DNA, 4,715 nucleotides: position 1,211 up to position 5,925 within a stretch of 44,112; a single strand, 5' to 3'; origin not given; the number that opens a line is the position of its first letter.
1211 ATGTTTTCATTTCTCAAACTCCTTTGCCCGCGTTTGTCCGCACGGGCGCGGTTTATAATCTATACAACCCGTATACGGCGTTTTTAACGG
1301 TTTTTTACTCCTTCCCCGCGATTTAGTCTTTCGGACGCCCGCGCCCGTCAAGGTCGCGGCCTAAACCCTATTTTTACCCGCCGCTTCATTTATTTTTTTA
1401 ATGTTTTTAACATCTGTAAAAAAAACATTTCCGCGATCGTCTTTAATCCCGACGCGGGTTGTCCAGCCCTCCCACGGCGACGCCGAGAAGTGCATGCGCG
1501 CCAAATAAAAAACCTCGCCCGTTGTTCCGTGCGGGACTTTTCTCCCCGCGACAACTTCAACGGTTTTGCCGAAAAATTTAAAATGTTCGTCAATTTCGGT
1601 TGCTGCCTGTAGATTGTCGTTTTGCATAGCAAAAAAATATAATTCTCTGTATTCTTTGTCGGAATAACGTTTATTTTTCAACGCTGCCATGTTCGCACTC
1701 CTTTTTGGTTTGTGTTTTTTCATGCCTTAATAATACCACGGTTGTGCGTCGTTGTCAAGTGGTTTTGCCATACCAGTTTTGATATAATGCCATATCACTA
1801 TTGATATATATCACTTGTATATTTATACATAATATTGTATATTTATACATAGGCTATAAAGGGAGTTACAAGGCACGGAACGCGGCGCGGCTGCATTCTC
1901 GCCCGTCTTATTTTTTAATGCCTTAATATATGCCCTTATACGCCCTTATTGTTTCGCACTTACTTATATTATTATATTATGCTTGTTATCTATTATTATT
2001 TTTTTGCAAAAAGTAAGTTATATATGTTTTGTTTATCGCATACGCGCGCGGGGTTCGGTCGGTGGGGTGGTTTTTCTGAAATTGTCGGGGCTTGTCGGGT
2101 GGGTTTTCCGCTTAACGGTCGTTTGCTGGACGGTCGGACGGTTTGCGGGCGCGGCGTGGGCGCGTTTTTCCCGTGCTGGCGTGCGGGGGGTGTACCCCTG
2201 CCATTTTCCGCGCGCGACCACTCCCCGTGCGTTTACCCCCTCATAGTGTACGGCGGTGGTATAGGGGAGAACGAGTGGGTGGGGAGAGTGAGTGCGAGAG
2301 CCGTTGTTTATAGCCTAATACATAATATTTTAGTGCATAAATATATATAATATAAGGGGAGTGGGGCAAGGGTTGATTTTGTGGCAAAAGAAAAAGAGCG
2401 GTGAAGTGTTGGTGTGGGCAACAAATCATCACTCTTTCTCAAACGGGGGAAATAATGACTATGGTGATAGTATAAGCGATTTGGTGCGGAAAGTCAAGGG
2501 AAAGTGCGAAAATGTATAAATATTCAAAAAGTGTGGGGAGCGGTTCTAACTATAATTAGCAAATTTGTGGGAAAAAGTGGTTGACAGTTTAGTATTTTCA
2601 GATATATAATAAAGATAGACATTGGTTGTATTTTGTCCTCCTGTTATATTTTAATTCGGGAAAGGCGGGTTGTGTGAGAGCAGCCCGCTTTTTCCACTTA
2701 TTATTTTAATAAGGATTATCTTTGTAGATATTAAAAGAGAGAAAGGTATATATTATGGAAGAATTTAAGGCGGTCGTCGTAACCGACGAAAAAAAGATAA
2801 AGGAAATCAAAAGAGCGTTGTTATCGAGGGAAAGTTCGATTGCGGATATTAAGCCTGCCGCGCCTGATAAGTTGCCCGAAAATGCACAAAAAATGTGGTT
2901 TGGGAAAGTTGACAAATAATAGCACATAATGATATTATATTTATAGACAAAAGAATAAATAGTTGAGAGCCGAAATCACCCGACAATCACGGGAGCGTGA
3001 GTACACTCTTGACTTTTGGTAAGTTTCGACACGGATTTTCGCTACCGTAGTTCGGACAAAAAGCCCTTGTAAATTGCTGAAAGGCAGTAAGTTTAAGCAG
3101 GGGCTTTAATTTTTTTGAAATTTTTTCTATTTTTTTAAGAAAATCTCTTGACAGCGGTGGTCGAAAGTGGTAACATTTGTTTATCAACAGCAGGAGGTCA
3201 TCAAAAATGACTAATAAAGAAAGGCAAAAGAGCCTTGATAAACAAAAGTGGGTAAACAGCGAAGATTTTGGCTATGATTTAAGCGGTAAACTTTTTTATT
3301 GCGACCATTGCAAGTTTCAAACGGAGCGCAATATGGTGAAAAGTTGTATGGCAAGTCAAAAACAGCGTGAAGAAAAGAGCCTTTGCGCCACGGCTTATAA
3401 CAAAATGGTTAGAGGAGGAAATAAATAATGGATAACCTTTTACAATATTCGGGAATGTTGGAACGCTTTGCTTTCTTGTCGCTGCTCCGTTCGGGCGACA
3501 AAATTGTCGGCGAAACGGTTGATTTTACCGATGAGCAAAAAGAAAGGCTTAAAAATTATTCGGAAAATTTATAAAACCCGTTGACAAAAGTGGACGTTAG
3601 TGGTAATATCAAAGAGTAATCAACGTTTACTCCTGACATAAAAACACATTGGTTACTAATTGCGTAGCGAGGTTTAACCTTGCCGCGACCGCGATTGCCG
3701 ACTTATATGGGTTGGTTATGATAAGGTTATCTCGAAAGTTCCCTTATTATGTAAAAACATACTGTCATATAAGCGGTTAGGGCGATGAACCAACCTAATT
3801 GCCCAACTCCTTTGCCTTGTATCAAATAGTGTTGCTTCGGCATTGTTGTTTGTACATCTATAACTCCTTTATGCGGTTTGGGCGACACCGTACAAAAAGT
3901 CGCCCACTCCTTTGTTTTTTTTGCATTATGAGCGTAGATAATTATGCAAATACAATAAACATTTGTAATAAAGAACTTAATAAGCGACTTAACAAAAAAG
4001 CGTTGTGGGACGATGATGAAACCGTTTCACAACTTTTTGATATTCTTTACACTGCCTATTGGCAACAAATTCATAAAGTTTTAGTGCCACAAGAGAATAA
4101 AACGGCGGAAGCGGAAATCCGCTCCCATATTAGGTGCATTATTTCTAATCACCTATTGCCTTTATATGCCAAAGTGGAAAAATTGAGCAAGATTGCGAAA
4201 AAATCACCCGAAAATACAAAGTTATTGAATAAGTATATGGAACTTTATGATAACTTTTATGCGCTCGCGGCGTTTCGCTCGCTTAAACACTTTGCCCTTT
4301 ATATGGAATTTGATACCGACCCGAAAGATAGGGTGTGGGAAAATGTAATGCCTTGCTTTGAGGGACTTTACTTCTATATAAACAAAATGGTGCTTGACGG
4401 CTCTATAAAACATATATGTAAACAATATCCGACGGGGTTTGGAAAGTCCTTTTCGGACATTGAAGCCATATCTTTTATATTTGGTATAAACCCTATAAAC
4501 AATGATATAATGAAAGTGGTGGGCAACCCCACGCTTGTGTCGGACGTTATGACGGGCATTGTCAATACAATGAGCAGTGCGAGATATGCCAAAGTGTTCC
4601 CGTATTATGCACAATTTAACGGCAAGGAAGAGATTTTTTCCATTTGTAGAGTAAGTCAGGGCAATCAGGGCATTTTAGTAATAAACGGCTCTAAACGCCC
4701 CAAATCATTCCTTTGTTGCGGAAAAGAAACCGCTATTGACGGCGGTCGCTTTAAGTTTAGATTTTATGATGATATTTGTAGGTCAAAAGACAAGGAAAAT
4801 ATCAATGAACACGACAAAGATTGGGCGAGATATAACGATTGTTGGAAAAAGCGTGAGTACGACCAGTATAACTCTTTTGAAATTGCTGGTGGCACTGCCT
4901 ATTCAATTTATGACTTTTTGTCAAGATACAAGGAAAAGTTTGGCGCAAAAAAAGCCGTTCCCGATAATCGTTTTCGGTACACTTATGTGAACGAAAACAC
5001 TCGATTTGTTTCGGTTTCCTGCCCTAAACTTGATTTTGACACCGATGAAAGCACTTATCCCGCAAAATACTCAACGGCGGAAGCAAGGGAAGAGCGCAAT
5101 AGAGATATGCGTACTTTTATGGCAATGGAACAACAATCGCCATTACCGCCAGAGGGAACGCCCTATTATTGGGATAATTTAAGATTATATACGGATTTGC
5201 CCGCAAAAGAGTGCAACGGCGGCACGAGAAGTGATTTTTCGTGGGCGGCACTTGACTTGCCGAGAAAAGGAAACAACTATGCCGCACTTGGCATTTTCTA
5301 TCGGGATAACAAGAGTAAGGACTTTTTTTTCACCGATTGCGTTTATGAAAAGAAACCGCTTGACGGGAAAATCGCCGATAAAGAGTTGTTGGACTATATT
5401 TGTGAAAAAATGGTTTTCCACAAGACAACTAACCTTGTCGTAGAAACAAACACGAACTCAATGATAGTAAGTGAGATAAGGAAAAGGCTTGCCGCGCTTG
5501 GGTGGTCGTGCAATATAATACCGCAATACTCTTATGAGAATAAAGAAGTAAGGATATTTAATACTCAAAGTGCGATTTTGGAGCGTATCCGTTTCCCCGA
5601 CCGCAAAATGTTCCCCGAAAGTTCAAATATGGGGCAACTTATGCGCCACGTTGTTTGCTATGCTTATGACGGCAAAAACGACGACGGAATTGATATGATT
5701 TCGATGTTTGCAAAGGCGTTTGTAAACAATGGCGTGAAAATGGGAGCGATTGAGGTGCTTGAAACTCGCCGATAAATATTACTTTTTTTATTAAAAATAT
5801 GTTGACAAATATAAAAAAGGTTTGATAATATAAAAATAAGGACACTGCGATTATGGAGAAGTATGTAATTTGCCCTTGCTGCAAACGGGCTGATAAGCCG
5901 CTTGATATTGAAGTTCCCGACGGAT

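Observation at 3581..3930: Consensus promoter plus ~310-nt structured, anti-SD-rich leader ending in a terminator directly before an SD-less terL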

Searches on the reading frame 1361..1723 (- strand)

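Call 9: search_protein_families(library=pfam, proteins=[window:1361-1723:-], max_evalue=0.01)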
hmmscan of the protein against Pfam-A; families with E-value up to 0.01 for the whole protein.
window:1361-1723:- (120 aa): 0 families

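Call 45: search_protein_families(library=phrogs, proteins=[window:1361-1690:-], max_evalue=0.01)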
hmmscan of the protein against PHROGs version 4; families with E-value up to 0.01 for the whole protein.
window:1361-1690:- (109 aa): 1 family
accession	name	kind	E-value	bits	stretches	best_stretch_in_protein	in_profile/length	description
phrog_37790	-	unknown function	7e-05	23.9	1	38-98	82-134/137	-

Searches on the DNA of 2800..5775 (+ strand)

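Call 5: search_rna_families(source=window, start=2800, end=4100, threshold=evalue, max_evalue=10, show_alignments=3)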
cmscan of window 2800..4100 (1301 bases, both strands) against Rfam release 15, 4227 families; matches with E-value up to 10: 8.
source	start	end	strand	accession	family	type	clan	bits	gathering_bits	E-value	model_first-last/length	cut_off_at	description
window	3523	3588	+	RF01600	snoR25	Gene; snRNA; snoRNA; CD-box;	-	26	50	0.22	1-70/70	no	small nucleolar RNA snoR25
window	3107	3151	-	RF02584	KRAS_3UTR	Cis-reg;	-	24.9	49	3.2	1-49/49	no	KRAS 3' UTR cis-regulatory element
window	3894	4034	+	RF01589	plasmodium_snoR11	Gene; snRNA; snoRNA; HACA-box;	-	20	80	3.4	1-207/207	no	small nucleolar RNA snoR11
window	3062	3130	+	RF01581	RUF6-5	Gene; sRNA;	-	19.6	70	0.66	1-156/156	no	Plasmodium RNA of unknown function RUF6-5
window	3879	3906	+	RF02685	RAGATH-5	Gene; ribozyme;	-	18.6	50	3.4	15-40/53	no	RAGATH-5 RNA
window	3045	3167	-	RF02132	HOXB13-AS1_1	Gene; lncRNA;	-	17.4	60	0.58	1-136/136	no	HOXB13 antisense RNA 1 conserved region 1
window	3980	4051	+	RF03552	mir-43_2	Gene; miRNA;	-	15.1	90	6.1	1-78/78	no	mir-43_2 microRNA precursor family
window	3858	3975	+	RF02762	C1_109596F_thermometer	Cis-reg; thermoregulator;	-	10.4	125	4.1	1-227/227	no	C1_109596F 5' UTR thermometer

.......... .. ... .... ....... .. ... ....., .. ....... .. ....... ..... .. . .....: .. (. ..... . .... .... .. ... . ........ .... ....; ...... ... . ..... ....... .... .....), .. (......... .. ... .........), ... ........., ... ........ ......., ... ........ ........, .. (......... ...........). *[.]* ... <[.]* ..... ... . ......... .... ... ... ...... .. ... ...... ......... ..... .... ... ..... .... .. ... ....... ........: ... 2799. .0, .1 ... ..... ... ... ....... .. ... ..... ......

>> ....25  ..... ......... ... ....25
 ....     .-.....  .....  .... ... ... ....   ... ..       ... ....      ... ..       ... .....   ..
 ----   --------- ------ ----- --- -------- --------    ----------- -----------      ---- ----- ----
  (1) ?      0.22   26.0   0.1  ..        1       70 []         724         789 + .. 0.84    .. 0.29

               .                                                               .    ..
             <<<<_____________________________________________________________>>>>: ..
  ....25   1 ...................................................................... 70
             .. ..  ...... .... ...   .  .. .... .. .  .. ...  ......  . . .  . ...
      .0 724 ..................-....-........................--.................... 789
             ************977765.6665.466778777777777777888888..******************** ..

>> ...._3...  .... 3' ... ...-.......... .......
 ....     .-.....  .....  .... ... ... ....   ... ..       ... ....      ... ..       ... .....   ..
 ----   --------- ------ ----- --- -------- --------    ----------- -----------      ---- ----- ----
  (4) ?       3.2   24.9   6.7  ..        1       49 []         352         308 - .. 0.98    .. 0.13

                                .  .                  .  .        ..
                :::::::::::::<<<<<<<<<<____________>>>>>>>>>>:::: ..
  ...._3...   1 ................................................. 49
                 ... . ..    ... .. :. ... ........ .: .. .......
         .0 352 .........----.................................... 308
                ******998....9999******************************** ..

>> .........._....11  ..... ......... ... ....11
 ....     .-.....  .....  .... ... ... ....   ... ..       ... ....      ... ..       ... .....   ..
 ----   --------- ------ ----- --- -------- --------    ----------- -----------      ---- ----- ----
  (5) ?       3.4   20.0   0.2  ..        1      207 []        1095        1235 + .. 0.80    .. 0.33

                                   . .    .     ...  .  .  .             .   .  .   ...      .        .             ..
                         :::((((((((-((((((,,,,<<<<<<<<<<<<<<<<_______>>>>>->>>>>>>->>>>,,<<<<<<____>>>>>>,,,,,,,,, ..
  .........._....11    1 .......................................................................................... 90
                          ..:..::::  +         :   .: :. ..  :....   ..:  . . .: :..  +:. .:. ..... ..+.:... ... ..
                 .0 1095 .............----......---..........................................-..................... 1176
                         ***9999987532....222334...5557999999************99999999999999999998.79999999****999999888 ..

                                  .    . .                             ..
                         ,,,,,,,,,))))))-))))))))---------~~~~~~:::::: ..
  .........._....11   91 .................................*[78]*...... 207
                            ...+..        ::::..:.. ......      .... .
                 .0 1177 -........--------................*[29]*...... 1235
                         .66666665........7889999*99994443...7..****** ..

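Call 8: search_dna_similar(query=window:2900-4300:+, collection=phages, mode=distant, max_rows=30)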
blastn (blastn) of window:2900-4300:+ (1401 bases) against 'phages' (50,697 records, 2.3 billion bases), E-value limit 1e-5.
No match.

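Call 77: search_rna_families(sources=[L015, L019, L022, L023, L024, L181, L183, L184], threshold=gathering)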
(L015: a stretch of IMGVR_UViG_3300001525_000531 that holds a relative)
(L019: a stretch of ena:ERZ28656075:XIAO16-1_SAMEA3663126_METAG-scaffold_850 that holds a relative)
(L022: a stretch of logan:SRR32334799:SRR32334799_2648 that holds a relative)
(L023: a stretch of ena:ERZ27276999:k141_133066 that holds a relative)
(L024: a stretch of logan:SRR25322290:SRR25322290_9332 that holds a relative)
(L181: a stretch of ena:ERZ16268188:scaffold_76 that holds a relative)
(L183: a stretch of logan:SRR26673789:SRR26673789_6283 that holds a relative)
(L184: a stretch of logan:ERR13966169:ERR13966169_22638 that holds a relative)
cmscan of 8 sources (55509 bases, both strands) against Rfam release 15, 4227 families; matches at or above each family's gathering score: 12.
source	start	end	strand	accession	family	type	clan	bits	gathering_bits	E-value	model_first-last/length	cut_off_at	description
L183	2831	2902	+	RF00005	tRNA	Gene; tRNA;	CL00001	75.5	29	8.2e-15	1-71/71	no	tRNA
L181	2801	2872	+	RF00005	tRNA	Gene; tRNA;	CL00001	70.4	29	2.1e-13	1-71/71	no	tRNA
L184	2810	2881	+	RF00005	tRNA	Gene; tRNA;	CL00001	70.1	29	2.6e-13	1-71/71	no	tRNA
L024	1371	1442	+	RF00005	tRNA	Gene; tRNA;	CL00001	66.1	29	3.2e-12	1-71/71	no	tRNA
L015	1657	1730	+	RF00005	tRNA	Gene; tRNA;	CL00001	63.9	29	1.3e-11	1-71/71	no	tRNA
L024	5804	5894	+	RF02991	GP20-a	Cis-reg;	-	58.4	47.2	6.2e-08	1-97/97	no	GP20-a RNA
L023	3921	4009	+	RF02991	GP20-a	Cis-reg;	-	56.4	47.2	1.8e-07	1-97/97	no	GP20-a RNA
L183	2516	2587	+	RF00005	tRNA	Gene; tRNA;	CL00001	52.8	29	1.5e-08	1-71/71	no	tRNA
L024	1522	1593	+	RF00005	tRNA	Gene; tRNA;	CL00001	51.9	29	2.6e-08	1-71/71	no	tRNA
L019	4948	5038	+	RF02991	GP20-a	Cis-reg;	-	49.6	47.2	7e-06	1-97/97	no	GP20-a RNA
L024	1280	1361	+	RF00005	tRNA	Gene; tRNA;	CL00001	48.9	29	1.8e-07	1-71/71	no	tRNA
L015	1993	2082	+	RF00005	tRNA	Gene; tRNA;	CL00001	43.4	29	5.6e-06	1-71/71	no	tRNA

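Call 98: search_rna_families(source=L019, start=1100, end=1260, threshold=evalue, max_evalue=10)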
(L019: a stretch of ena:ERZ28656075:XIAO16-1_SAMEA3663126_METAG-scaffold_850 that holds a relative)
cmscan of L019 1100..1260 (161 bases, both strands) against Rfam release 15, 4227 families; matches with E-value up to 10: 3.
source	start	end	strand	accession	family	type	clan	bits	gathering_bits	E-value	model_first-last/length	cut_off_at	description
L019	1140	1260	+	RF04318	idnO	Cis-reg;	-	21.6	100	0.15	1-123/206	3'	idnO ncRNA motif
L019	1172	1260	+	RF00623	P1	Gene;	-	13.4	100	0.94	1-151/180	3'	Pseudomonas sRNA P1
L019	1100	1163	+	RF01582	RUF4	Gene; sRNA;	-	9.9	55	9.2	213-277/277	5'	RNA of unknown function RUF4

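Call 99: search_rna_families(source=L015, start=2440, end=2580, threshold=evalue, max_evalue=10)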
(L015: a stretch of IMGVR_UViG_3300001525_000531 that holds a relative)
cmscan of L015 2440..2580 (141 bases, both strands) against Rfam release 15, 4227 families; matches with E-value up to 10: 5.
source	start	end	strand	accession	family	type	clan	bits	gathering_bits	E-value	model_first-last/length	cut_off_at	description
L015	2516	2548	+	RF02433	SpF36_sRNA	Gene; sRNA;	-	21.1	48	0.58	1-51/51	no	Streptococcus sRNA SpF36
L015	2514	2555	+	RF02388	sau-30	Gene; sRNA;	-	15.6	70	3.9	1-64/64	no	Staphylococcus sRNA sau-30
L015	2505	2529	-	RF03339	mir-3047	Gene; miRNA;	-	13.7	53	3.6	1-61/61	no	mir-3047 microRNA precursor family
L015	2440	2455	-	RF02202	UCA1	Gene; lncRNA;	-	9.8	80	2.6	1-16/75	3'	Urothelial cancer associated 1 conserved region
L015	2559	2580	+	RF01675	CrcZ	Gene; sRNA;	-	7.2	95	3.7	1-22/398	3'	Pseudomonas sRNA CrcZ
